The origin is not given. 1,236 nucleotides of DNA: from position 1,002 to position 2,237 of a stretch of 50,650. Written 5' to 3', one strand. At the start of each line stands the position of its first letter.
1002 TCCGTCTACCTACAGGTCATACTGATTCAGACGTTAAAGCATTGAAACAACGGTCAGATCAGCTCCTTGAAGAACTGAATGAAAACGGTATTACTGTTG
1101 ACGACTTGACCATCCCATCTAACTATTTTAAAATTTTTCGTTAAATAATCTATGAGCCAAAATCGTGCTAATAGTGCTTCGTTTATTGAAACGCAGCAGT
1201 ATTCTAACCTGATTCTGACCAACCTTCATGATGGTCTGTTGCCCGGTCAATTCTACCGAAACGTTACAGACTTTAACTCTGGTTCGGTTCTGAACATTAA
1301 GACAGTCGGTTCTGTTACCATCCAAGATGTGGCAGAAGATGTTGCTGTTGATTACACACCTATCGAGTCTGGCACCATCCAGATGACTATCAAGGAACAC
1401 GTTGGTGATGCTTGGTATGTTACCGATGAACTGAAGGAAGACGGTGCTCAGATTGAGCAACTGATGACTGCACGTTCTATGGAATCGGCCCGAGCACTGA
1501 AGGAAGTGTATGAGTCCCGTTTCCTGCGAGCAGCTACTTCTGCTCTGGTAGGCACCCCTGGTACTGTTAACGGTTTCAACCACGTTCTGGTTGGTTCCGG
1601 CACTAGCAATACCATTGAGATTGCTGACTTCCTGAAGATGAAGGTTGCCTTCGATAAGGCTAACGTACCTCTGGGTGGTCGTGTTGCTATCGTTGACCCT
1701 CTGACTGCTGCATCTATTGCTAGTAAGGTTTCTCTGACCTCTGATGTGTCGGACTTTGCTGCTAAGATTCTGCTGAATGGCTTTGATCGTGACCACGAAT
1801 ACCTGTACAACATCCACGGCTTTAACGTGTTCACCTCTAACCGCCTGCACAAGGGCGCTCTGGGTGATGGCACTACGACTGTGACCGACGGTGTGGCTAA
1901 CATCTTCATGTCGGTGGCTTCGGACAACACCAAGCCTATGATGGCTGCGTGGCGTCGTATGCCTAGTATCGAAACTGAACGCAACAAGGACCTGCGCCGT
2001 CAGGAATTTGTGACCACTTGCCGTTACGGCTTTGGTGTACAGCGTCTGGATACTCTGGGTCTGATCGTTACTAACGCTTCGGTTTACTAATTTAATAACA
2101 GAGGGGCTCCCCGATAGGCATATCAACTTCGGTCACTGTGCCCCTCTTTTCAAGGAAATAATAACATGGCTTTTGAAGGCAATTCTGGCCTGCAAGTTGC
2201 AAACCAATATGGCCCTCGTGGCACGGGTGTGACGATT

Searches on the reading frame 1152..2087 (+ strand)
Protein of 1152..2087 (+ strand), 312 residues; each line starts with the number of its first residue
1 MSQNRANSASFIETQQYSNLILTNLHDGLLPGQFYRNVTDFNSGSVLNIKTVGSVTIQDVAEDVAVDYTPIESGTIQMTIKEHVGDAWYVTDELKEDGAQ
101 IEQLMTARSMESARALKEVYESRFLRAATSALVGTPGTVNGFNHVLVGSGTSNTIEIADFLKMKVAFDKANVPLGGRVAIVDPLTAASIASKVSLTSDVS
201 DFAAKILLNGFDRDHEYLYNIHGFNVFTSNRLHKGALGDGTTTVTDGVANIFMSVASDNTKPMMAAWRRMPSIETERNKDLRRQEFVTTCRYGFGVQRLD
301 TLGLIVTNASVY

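Call 37: find_related_loci(query=window:1152-2087:+, collection=viral_contigs, flank=3000)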
Query window:1152-2087:+ (312 aa) in viral_contigs; peptide patterns used: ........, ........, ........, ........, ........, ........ (x = any residue, [..] = any of these).
7 stretches matched a pattern; 3 encode a relative of the query (tblastn E <= 1e-3); 3 distinct loci.
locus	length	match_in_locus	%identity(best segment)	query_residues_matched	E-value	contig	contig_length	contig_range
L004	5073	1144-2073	62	1-309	7e-137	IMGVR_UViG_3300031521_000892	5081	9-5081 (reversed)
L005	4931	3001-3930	62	1-309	5e-136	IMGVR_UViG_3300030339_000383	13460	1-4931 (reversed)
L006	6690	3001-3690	56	88-312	2e-88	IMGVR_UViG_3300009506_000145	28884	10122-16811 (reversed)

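Call 54: find_related_loci(query=A1, collection=viral_contigs, flank=3500)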
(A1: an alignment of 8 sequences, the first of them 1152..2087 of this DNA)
Query A1 (312 aa) in viral_contigs; peptide patterns used: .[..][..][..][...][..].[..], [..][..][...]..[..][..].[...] (x = any residue, [..] = any of these).
600 stretches matched a pattern (row limit reached: there are more); 517 encode a relative of the query (tblastn E <= 1e-3); the best 80 are kept; 80 distinct loci.
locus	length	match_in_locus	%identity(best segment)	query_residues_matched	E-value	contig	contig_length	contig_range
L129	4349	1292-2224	65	1-310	2e-143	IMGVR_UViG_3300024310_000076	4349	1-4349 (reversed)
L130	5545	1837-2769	64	1-310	2e-139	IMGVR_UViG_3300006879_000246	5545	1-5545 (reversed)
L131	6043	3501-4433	65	1-310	2e-138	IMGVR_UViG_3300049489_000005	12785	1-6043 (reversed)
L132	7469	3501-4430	63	1-309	2e-138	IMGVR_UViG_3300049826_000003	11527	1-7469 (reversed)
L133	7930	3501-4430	64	1-309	9e-138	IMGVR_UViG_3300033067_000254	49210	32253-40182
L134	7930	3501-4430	64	1-309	9e-138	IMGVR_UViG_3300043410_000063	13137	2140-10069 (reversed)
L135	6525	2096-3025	64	1-309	2e-137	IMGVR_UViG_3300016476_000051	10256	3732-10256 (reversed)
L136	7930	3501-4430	63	1-309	3e-137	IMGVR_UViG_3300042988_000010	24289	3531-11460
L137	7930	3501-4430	63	1-309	3e-137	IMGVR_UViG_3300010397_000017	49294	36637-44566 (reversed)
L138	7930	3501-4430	63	1-309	3e-137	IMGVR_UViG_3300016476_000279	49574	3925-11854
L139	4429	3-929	63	3-310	9e-138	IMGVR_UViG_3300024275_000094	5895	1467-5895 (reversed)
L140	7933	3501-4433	62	1-310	1e-136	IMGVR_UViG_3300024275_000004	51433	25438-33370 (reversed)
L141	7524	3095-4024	63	1-309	6e-137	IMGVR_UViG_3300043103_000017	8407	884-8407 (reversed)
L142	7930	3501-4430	63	1-309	7e-137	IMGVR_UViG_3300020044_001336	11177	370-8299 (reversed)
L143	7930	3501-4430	63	1-309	7e-137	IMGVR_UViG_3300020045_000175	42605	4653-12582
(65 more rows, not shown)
